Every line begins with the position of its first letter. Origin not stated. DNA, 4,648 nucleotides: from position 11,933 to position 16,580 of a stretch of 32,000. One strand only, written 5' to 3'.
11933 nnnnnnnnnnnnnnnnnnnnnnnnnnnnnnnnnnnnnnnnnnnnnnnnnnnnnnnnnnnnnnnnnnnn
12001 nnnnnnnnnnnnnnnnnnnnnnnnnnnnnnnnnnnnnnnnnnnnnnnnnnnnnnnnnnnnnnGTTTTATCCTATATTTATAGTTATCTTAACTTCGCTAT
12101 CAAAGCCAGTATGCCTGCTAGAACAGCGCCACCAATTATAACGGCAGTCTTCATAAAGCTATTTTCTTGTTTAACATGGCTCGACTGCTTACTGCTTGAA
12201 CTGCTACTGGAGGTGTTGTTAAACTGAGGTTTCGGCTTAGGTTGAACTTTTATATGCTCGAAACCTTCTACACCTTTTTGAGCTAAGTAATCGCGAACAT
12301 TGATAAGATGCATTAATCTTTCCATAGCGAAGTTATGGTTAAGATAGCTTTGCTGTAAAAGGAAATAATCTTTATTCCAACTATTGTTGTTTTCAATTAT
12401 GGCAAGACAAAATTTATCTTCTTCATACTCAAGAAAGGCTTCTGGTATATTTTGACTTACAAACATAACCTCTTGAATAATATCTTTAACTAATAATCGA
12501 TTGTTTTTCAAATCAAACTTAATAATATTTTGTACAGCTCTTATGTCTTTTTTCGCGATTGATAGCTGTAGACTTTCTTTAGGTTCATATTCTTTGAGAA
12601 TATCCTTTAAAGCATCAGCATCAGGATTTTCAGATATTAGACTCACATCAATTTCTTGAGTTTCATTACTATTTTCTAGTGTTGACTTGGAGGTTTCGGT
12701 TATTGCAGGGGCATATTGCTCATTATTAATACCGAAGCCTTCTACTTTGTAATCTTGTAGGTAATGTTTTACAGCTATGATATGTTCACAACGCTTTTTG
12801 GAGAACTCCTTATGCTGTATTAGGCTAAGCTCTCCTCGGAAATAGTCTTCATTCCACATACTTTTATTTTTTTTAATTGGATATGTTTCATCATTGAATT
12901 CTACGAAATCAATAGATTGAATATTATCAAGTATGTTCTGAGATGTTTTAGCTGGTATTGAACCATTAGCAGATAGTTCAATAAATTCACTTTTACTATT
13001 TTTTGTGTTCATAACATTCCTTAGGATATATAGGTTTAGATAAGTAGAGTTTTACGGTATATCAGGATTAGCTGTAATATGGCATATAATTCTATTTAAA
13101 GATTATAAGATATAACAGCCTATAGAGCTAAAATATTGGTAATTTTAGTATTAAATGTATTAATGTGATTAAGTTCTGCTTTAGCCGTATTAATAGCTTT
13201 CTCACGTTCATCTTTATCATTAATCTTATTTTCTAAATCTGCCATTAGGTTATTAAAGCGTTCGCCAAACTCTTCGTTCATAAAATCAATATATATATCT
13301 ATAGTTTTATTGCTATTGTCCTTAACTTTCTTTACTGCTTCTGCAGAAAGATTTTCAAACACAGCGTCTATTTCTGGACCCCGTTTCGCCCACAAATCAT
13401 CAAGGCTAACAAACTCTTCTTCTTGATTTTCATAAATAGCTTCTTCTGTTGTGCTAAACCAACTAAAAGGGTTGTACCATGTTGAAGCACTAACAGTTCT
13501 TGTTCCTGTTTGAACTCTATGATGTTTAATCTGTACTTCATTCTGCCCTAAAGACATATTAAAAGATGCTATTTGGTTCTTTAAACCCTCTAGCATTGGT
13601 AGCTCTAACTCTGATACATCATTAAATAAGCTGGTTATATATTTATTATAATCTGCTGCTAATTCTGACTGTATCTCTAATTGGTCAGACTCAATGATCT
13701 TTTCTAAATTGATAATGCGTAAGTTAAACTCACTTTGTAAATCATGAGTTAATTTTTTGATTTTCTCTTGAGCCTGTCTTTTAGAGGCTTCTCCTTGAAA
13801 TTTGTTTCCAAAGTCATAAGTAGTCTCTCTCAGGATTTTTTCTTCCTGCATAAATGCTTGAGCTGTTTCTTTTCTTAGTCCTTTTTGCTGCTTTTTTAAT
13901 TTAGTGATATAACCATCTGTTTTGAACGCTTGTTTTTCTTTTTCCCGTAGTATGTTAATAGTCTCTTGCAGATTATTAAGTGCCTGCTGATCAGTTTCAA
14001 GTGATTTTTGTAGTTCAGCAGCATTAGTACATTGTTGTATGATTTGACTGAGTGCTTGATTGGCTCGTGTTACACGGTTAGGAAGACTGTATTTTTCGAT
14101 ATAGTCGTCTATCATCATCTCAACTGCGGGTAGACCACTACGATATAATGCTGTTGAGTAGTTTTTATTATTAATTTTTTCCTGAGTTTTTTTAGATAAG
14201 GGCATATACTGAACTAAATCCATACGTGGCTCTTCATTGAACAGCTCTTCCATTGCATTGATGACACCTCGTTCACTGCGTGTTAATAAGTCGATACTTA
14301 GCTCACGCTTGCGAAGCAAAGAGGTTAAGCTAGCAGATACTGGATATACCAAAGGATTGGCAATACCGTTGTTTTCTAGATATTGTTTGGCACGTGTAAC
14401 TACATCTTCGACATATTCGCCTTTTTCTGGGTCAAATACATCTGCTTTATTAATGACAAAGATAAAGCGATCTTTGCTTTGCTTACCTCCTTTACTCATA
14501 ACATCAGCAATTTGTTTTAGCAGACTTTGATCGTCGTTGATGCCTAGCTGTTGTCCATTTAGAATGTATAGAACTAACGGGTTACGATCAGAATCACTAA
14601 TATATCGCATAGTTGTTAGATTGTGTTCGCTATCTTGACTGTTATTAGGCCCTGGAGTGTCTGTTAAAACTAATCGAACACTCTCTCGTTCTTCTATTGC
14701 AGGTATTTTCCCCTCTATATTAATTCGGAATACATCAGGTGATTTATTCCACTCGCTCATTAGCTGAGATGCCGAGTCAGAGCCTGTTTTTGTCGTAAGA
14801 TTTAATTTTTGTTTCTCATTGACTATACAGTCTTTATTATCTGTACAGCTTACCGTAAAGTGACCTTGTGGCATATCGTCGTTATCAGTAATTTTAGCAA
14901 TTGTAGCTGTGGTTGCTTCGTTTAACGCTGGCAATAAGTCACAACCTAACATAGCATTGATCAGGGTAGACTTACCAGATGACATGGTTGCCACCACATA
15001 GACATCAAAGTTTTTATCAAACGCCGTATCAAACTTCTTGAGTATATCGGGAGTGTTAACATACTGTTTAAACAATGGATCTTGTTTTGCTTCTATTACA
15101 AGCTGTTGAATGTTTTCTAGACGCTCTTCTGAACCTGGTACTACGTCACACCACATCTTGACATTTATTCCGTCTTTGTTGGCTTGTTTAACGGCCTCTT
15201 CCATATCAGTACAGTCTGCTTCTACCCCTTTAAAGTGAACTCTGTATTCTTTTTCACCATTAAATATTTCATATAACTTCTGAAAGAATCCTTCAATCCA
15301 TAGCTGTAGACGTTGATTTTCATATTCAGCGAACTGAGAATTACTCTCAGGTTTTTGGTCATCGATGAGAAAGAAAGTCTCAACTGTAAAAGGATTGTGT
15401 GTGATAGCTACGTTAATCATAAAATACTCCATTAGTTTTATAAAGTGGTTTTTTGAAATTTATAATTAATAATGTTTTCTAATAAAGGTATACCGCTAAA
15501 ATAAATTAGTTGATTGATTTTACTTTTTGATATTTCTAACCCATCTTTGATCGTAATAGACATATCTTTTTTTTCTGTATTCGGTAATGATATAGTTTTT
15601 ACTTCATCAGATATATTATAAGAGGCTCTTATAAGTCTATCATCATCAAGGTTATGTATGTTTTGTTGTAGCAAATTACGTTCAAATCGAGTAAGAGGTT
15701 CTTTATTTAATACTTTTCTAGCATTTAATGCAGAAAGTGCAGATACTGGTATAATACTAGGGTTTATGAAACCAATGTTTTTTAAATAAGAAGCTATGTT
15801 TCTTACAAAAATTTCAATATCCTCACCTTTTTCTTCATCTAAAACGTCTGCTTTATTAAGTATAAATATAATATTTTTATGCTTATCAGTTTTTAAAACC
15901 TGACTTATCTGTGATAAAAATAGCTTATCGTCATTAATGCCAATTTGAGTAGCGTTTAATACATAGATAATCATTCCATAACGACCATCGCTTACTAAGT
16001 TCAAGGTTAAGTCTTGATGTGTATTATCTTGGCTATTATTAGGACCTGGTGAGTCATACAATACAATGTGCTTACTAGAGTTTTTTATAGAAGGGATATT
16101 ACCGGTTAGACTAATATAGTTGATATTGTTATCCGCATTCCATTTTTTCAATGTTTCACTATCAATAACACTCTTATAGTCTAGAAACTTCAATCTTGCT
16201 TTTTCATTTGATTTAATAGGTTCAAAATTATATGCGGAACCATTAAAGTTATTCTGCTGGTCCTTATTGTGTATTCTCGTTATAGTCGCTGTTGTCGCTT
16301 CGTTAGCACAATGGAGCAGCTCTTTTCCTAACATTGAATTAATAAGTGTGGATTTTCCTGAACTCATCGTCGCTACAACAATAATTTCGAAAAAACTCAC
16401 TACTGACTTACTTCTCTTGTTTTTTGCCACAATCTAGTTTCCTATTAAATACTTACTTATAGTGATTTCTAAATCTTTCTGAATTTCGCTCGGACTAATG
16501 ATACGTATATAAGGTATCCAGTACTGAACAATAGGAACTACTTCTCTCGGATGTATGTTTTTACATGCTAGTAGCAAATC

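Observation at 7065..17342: Eight-gene WYL-headed operon joining two dynamin-like GTPases, a tail-anchored membrane protein, a membrane-embedded HerA/FtsK-type ATPase, an HNH/EndoVII nuclease with immunity-like partner and a HEPN protein: candidate undescribed conflict system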

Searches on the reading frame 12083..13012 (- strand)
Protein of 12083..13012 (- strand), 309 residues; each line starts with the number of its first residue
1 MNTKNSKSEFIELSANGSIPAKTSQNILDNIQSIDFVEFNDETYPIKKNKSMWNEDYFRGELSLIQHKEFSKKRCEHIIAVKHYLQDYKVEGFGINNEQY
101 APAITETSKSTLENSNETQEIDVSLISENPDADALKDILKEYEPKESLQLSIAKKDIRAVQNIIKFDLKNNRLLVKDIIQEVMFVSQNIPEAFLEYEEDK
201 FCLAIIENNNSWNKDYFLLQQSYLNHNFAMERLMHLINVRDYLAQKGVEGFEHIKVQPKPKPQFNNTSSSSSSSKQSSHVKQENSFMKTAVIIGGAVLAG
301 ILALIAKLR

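Call 3: search_protein_families(library=pfam, proteins=[window:12083-13012:-], max_evalue=0.1)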
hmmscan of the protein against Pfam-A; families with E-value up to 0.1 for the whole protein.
window:12083-13012:- (309 aa): 0 families

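Call 4: search_protein_families(library=padloc, proteins=[window:12083-13012:-], max_evalue=0.1)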
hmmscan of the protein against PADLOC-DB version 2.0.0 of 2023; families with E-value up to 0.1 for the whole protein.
window:12083-13012:- (309 aa): 0 families

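Call 5: search_protein_families(library=ncbifam, proteins=[window:12083-13012:-], max_evalue=0.1)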
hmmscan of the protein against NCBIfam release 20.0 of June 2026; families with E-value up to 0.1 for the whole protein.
window:12083-13012:- (309 aa): 0 families

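Call 48: find_homologous_proteins(query=window:12083-13012:-, max_evalue=0.001)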
Query window:12083-13012:- (309 aa): 18 proteins with E <= 0.001 among 2059 candidates.
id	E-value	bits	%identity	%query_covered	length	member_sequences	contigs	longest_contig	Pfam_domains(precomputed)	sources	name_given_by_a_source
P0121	9.8e-191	650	98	100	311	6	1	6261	-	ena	-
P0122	7.3e-174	595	90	100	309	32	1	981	-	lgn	-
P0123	1.8e-169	580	87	100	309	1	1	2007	-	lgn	-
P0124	1.0e-168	578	86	100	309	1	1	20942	-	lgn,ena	-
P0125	1.4e-159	548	80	100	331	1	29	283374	-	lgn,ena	-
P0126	2.9e-155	534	80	100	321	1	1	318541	-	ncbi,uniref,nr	ncbi:hypothetical protein [uncultured Psychrobacter sp.]|uniref:hypothetical protein n=1 Tax=uncultu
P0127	2.3e-151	521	76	100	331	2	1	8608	-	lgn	-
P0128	8.3e-142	489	73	100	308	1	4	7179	-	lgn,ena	-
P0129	1.9e-141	488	73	100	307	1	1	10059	-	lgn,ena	-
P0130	2.0e-139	482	72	100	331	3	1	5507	-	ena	-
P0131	4.7e-108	379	58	100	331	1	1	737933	-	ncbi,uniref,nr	ncbi:hypothetical protein [Psychrobacter submarinus]|uniref:hypothetical protein n=1 Tax=Psychrobact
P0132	4.6e-92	326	54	98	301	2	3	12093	-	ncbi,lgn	-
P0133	1.8e-91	324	54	100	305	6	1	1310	-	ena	-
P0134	1.1e-87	312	51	100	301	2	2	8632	-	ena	-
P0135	6.3e-71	257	45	100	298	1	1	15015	-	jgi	jgi:hypothetical protein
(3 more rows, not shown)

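Call 78: predict_structure(alignment_id=A3)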
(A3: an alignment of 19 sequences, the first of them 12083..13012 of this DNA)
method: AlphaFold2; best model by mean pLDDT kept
length: 309 residues; sequences in the alignment: 19
mean_pLDDT: 65.8   pTM: 0.39
mean pLDDT of the five models: 65.8, 63.5, 59.7, 59.2, 57.0
residues with pLDDT >= 90: 30; 70-90: 149; 50-70: 31; < 50: 99
segments of 3 or more residues with pLDDT < 50: 1-3, 98-133, 199-203, 255-309
pLDDT, mean of each block of 10 residues (from residue 1): 68 86 90 87 86 86 85 94 88 61 26 25 30 60 86 89 81 72 82 62 67 84 71 78 80 47 32 30 30 35 40
secondary structure, 60 per line:
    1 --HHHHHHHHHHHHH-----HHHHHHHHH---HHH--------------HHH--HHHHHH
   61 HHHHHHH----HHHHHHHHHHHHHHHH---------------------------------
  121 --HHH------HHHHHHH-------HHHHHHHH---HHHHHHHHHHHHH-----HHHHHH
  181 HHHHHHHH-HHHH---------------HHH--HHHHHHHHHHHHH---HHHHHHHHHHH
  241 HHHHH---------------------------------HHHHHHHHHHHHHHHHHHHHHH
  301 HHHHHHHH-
elements in order: H3-15 H21-29 H55-67 H72-87 H132-138 H146-153 H157-169 H175-188 H190-193 H214-226 H230-245 H279-308

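Call 80: fold_search(model_id=the predicted structure, library=pdb)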
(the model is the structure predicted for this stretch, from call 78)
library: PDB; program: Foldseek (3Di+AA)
matches with E <= 10: 8; with E <= 0.001: 0
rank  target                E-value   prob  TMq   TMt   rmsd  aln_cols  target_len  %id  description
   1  6me6_A                1.7e+00  0.06  0.13  0.10  19.6       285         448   10  XFEL crystal structure of human melatonin receptor MT2 in complex with 2-phenylmelatonin (released 2019-04-24)
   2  6me7_A                2.4e+00  0.05  0.13  0.09  17.6       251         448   10  XFEL crystal structure of human melatonin receptor MT2 (H208A) in complex with 2-phenylmelatonin (released 2019-04-24)
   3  6xns_B                7.4e+00  0.06  0.22  0.21  18.9       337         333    9  C3_crown-05 (released 2020-12-23)
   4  5nbt_C                7.7e+00  0.06  0.14  0.26  16.6       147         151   13  Apo structure of p60N/p80C katanin (released 2017-04-26)
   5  7ji0_A                7.7e+00  0.02  0.12  0.15  21.4       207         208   12  CryoEM structure of Streptococcus thermophilus SHP pheromone receptor Rgg3 in complex with SHP3 (released 2020-10-07)
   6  3ut4_A                8.4e+00  0.04  0.13  0.25  12.8       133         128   14  Structural view of a non Pfam singleton and crystal packing analysis (released 2012-03-28)
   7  3s9o_C                9.6e+00  0.03  0.10  0.21  18.0       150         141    9  The Focal Adhesion Targeting (FAT) domain of the Focal Adhesion Kinase showing N-terminal interactions in cis (released 2012-06-06)
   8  2v7d_B                9.6e+00  0.02  0.13  0.17  20.5       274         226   12  14-3-3 protein zeta in complex with Thr758 phosphorylated integrin beta2 peptide (released 2008-06-24)

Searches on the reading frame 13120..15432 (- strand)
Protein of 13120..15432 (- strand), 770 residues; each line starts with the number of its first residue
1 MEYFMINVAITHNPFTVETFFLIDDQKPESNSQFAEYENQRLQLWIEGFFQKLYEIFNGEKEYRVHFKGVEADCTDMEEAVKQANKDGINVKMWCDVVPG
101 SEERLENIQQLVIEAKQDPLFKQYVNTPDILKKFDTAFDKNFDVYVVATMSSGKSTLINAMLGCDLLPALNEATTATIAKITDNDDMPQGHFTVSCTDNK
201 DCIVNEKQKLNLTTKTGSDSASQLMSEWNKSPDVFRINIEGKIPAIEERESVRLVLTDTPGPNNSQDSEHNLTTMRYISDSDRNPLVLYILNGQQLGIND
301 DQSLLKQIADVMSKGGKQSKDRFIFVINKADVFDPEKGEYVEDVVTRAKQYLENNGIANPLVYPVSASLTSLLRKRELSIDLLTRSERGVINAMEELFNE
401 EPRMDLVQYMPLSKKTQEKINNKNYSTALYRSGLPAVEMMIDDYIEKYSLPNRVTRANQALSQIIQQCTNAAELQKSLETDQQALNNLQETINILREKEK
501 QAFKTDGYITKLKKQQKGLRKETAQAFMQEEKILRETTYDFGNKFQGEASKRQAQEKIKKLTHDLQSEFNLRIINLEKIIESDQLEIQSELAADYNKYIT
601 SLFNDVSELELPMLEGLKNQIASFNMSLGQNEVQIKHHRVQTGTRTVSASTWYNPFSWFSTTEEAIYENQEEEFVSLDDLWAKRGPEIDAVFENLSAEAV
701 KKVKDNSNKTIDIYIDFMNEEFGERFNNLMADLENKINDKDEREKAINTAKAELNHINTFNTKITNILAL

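Call 3: search_protein_families(library=pfam, proteins=[window:13120-15432:-], max_evalue=0.1)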
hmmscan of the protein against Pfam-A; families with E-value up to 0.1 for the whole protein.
window:13120-15432:- (770 aa): 5 families
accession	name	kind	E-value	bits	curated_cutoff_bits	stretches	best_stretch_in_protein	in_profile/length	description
PF00350.29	Dynamin_N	-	4.7e-13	49.9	27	1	144-329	1-167/168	Dynamin family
PF01926.29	MMR_HSR1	-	8.3e-06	26.3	21.9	1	144-329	2-113/113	50S ribosome-binding GTPase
PF03859.21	CG-1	-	0.006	16.7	23.5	1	462-534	13-81/116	CG-1 domain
PF12862.13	ANAPC5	-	0.04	14.4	23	1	468-501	41-74/91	Anaphase-promoting complex subunit 5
PF09547.16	SpoIVA_ATPase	-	0.056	13.3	26.6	0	129-191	5-63/237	Stage IV sporulation protein A, ATPase domain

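Call 4: search_protein_families(library=padloc, proteins=[window:13120-15432:-], max_evalue=0.1)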
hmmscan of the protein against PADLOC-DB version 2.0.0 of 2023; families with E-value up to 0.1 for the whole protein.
window:13120-15432:- (770 aa): 0 families

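Call 5: search_protein_families(library=ncbifam, proteins=[window:13120-15432:-], max_evalue=0.1)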
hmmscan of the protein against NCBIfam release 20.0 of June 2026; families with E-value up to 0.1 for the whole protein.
window:13120-15432:- (770 aa): 5 families
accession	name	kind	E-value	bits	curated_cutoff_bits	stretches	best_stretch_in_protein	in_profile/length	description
NF052648.1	DynmDynABac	equivalog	1.3e-11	43.1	1600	2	104-187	575-656/1187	dynamin GTPase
NF000908.1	PRK00089.1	equivalog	9e-06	25.2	237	1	242-349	41-137/291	GTPase Era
NF007368.0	PRK09866.1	equivalog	0.00011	20.6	1146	1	144-206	72-134/742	clamp-binding protein CrfC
NF008671.0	PRK11675.1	equivalog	0.0035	17.7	62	1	396-470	12-85/95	LexA regulated protein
TIGR00231.1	small_GTP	domain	0.026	14.3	42.5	0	140-180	2-43/164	GTP-binding protein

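Call 107: search_dna_similar(query=window:13120-15432:-, collection=plasmids, mode=protein, max_evalue=1e-30, max_rows=25)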
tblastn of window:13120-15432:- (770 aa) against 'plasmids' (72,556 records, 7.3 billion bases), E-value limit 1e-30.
Records with a match: 8; places in all: 9; records where one place covers at least 80% of the query: 7.
Best place of each record, by identity: <60% 8.
By first word of the organism name: Lactococcus 5; Escherichia 1; Bacillus 1; Treponema 1.
By predicted mobility (MOB-suite, as given by PLSDB): conjugative 6; non-mobilizable 2.
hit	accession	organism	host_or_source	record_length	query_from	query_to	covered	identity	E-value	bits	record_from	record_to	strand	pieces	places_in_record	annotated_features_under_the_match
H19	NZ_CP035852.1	Escherichia coli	Homo sapiens,stool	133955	5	770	99%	42.8%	0e+0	602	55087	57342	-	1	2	dynamin family protein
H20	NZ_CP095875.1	Bacillus sp. PGP15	-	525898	6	734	95%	31.2%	2e-84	301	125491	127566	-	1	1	dynamin family protein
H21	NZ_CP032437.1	Lactococcus cremoris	Dairy Fermentation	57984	4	770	100%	28.4%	2e-53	208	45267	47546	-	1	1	dynamin family protein (x2)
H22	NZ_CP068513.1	Lactococcus cremoris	Whole organism,Dairy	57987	4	770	100%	28.4%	2e-53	208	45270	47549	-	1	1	dynamin family protein (x2)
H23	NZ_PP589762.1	Lactococcus sp.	Bacterial culture,Dairy environment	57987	4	770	100%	28.4%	2e-53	208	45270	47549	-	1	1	dynamin family protein (x2)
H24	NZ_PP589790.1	Lactococcus sp.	Bacterial culture,Dairy environment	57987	4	770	100%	28.4%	2e-53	208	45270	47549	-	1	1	dynamin family protein (x2)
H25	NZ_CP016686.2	Lactococcus cremoris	Single cell,Dairy fermentation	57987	4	770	100%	28.4%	2e-53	208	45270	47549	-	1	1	dynamin family protein (x2)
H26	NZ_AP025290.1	Treponema saccharophilum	-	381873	5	604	78%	33.4%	5e-75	273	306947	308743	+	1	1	dynamin family protein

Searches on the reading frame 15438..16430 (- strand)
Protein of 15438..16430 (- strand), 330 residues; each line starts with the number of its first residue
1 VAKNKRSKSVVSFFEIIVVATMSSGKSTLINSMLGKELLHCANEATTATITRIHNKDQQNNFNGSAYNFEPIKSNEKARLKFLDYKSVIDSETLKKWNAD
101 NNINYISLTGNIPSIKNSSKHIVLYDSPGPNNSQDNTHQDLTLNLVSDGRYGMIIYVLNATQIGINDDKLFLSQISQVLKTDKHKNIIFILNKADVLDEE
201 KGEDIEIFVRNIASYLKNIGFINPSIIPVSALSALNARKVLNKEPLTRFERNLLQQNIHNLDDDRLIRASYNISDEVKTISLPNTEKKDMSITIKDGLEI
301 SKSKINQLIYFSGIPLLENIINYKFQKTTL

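Call 3: search_protein_families(library=pfam, proteins=[window:15438-16430:-], max_evalue=0.1)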
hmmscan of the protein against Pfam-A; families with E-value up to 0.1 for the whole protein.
window:15438-16430:- (330 aa): 8 families
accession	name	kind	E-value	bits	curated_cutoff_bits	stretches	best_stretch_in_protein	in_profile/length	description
PF00350.29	Dynamin_N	-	3.6e-18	66.6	27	1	16-193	1-167/168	Dynamin family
PF01926.29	MMR_HSR1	-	1.1e-07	32.4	21.9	1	16-193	2-113/113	50S ribosome-binding GTPase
PF00009.33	GTP_EFTU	-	1.7e-05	24.9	26.5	1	15-241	5-176/188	Elongation factor Tu GTP binding domain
PF04548.22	AIG1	-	7.8e-05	22.5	27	0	15-51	2-38/212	AIG1 family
PF00735.24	Septin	-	9e-05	22.3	26.2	1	14-46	5-37/280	Septin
PF02492.25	cobW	-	0.019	15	20.7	0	145-206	109-166/180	CobW/HypB/UreG, nucleotide-binding domain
PF03193.22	RsgA_GTPase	-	0.038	14.2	30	0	170-212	37-75/174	RsgA GTPase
PF11849.14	DUF3369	-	0.064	14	27.2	0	177-221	120-164/168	Domain of unknown function (DUF3369)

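Call 4: search_protein_families(library=padloc, proteins=[window:15438-16430:-], max_evalue=0.1)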
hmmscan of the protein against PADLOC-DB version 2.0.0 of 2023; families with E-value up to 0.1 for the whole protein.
window:15438-16430:- (330 aa): 0 families

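Call 5: search_protein_families(library=ncbifam, proteins=[window:15438-16430:-], max_evalue=0.1)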
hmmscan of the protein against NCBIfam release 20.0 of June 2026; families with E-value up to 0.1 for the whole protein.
window:15438-16430:- (330 aa): 16 families
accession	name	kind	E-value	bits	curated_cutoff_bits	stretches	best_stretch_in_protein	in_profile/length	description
NF000908.1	PRK00089.1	equivalog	3.2e-09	36.5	237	2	115-242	45-161/291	GTPase Era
NF052648.1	DynmDynABac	equivalog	8.2e-09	33.9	1600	2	14-59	611-656/1187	dynamin GTPase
NF007368.0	PRK09866.1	equivalog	9.4e-08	30.8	1146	1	16-59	72-115/742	clamp-binding protein CrfC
TIGR03594.1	GTPase_EngA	equivalog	8.4e-07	28.3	306.7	2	154-242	261-340/432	ribosome biogenesis GTPase Der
TIGR03596.1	GTPase_YlqF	equivalog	3e-05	23.5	208.2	1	11-51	116-157/276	ribosome biogenesis GTPase YlqF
TIGR00231.1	small_GTP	domain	0.00028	20.7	42.5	1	15-129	5-62/164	GTP-binding protein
TIGR03597.1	GTPase_YqeH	equivalog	0.00092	18.5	297.4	1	172-243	79-148/361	ribosome biogenesis GTPase YqeH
NF003077.0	PRK04000.1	equivalog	0.0026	17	315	1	184-241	139-193/412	translation initiation factor IF-2 subunit gamma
TIGR00436.1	era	equivalog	0.0039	16.6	116.25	0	16-49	3-35/270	GTPase Era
TIGR03680.1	eif2g_arch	equivalog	0.0064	15.8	514.5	1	184-241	135-189/407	translation initiation factor IF-2 subunit gamma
NF000766.0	PRK00049.1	subfamily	0.015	14.1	449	1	185-239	129-183/396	elongation factor Tu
NF009373.0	PRK12736.1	subfamily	0.051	12.3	452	1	185-241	129-185/394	elongation factor Tu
NF009372.0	PRK12735.1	subfamily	0.055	12.3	479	1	185-240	129-184/396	elongation factor Tu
NF010339.0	PRK13768.1-1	equivalog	0.062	12.9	414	0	117-225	92-197/248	GTPase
TIGR03156.1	GTP_HflX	equivalog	0.08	11.8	216.75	0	5-40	181-216/351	GTPase HflX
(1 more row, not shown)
